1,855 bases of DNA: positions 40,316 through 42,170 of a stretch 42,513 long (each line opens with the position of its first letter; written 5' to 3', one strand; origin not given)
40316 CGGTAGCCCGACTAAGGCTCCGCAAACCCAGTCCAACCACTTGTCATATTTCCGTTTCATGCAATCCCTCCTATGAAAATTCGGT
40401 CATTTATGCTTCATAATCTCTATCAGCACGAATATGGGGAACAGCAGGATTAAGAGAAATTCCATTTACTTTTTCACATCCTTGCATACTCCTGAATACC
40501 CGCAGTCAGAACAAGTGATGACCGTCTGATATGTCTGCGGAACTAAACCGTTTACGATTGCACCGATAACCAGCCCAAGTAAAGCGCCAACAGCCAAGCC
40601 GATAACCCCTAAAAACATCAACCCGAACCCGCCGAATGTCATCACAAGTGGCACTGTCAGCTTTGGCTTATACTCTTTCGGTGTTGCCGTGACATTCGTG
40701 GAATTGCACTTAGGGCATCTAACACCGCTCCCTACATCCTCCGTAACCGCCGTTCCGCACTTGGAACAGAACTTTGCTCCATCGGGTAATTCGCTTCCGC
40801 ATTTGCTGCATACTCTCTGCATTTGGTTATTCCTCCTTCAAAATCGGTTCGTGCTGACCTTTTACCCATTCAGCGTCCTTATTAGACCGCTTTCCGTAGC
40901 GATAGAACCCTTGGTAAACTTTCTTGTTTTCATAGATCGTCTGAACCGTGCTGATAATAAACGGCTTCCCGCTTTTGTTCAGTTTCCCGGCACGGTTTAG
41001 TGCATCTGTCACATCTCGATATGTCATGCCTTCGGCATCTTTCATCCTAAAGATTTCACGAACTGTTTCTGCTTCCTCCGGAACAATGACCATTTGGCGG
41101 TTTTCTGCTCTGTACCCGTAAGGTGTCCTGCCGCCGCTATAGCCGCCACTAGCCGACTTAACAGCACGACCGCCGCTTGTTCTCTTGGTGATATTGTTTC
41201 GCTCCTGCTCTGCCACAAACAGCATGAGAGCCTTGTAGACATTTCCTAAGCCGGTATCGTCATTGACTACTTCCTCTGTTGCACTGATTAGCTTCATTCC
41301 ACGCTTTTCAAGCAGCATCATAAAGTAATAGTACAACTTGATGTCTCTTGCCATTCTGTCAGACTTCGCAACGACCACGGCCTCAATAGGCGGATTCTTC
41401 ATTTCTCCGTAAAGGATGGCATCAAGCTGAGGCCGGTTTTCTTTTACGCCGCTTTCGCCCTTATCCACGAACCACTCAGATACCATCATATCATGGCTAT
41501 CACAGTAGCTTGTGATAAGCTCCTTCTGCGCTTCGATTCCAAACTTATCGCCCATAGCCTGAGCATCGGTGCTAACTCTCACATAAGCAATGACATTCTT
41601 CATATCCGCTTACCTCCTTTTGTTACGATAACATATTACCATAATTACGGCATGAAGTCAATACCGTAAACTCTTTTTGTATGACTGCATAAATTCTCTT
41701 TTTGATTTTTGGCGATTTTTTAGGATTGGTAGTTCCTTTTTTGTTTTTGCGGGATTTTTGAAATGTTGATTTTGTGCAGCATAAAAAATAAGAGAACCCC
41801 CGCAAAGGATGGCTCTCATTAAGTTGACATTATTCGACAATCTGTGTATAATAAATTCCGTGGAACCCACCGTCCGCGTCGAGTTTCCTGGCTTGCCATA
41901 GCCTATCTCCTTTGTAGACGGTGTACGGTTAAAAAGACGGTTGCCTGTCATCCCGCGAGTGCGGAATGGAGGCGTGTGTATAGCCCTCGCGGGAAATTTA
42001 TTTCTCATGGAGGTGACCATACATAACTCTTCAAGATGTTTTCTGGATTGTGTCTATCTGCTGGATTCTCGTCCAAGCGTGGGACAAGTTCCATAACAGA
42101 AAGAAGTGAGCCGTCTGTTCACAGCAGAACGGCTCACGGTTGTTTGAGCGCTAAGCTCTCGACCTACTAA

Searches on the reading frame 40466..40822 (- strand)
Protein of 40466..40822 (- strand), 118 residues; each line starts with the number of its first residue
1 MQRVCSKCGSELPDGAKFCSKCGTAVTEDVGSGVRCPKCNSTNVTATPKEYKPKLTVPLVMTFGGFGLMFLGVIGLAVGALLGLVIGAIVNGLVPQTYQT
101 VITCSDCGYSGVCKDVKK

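Call 14: search_protein_families(library=pfam, max_evalue=0.01, proteins=[window:40466-40822:-])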
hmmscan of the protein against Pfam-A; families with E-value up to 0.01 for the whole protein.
window:40466-40822:- (118 aa): 13 families
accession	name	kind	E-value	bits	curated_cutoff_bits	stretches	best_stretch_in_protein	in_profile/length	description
PF13240.11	Zn_Ribbon_1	-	2.2e-11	43.6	25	1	5-25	2-22/23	zinc-ribbon domain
PF12773.13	DZR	-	1.1e-08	35.5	27.3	1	5-43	1-34/45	Double zinc ribbon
PF13248.11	Zn_ribbon_3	-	7.2e-07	28.9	27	1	4-24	4-24/26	zinc-ribbon domain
PF04032.22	Rpr2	-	0.00063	20.4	29.3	1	16-108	45-90/90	RNAse P Rpr2/Rpp21/SNM1 subunit domain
PF24463.1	DUF7577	-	0.00082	19.4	28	0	3-24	3-24/27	Domain of unknown function (DUF7577)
PF17032.10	Zn_ribbon_15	-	0.00093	20.4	28.9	0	3-23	53-73/73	zinc-ribbon family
PF08271.17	Zn_Ribbon_TF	-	0.0021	18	29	0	35-48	2-15/43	TFIIB zinc-binding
PF24460.1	DUF7575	-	0.003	17.3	28.5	0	4-26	5-27/28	Domain of unknown function (DUF7575)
PF09297.16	Zn_ribbon_NUD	-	0.0041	17.2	24.8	0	17-40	4-28/32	NADH pyrophosphatase zinc ribbon domain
PF18912.6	DZR_2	-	0.0051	17.1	27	1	2-39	21-55/56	Double zinc ribbon domain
PF01529.25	DHHC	-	0.0055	17.2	28.7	0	3-27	6-30/133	DHHC palmitoyltransferase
PF22485.1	DUF6987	-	0.0062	16.8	26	1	54-95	144-185/200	Domain of unknown function (DUF6987)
PF14803.11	Zn_ribbon_Nudix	-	0.0082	16.5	25.6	0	17-30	1-14/34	Nudix N-terminal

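Call 15: search_protein_families(library=phrogs, max_evalue=0.001, proteins=[window:40466-40822:-])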
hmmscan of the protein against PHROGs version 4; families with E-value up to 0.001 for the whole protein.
window:40466-40822:- (118 aa): 2 families
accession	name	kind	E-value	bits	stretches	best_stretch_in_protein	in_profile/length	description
phrog_2546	-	unknown function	5e-08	34.4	1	4-29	2-27/180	-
phrog_32168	-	unknown function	0.001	20.3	1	1-30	1-30/63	-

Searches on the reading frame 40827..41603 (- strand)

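Call 14: search_protein_families(library=pfam, max_evalue=0.01, proteins=[window:40827-41603:-])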
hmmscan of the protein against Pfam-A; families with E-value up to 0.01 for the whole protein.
window:40827-41603:- (258 aa): 2 families
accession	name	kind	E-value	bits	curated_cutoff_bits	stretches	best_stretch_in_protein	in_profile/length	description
PF00239.26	Resolvase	-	1.4e-27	97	23.3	1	4-154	1-144/145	Resolvase, N terminal domain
PF07508.19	Recombinase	-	7.3e-13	49.1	21.1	1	175-258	1-90/102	Recombinase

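Call 15: search_protein_families(library=phrogs, max_evalue=0.001, proteins=[window:40827-41603:-])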
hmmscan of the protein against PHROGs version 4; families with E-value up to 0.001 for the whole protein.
window:40827-41603:- (258 aa): 5 families
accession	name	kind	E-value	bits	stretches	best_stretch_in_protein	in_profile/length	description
phrog_95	-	integration and excision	2.4e-65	222.3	1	1-258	87-346/651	integrase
phrog_125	-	DNA, RNA and nucleotide metabolism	5.4e-31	109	1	1-229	19-205/254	DNA invertase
phrog_6620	-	integration and excision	1.4e-06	29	1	2-106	56-151/201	transposase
phrog_38299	-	unknown function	4.7e-05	24.4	1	181-250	12-74/143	-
phrog_7701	-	DNA, RNA and nucleotide metabolism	6e-05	24.4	1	158-187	2-31/137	DNA invertase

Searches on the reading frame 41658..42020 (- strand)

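Call 14: search_protein_families(library=pfam, max_evalue=0.01, proteins=[window:41658-42020:-])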
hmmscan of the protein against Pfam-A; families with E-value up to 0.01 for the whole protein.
window:41658-42020:- (120 aa): 1 family
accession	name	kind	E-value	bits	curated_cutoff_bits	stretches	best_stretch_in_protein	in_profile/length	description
PF10268.14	Tmemb_161AB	-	0.0039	16.4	27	1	56-110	15-67/485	Predicted transmembrane protein 161AB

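Call 15: search_protein_families(library=phrogs, max_evalue=0.001, proteins=[window:41658-42020:-])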
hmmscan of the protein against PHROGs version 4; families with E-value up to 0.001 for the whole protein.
window:41658-42020:- (120 aa): 0 families
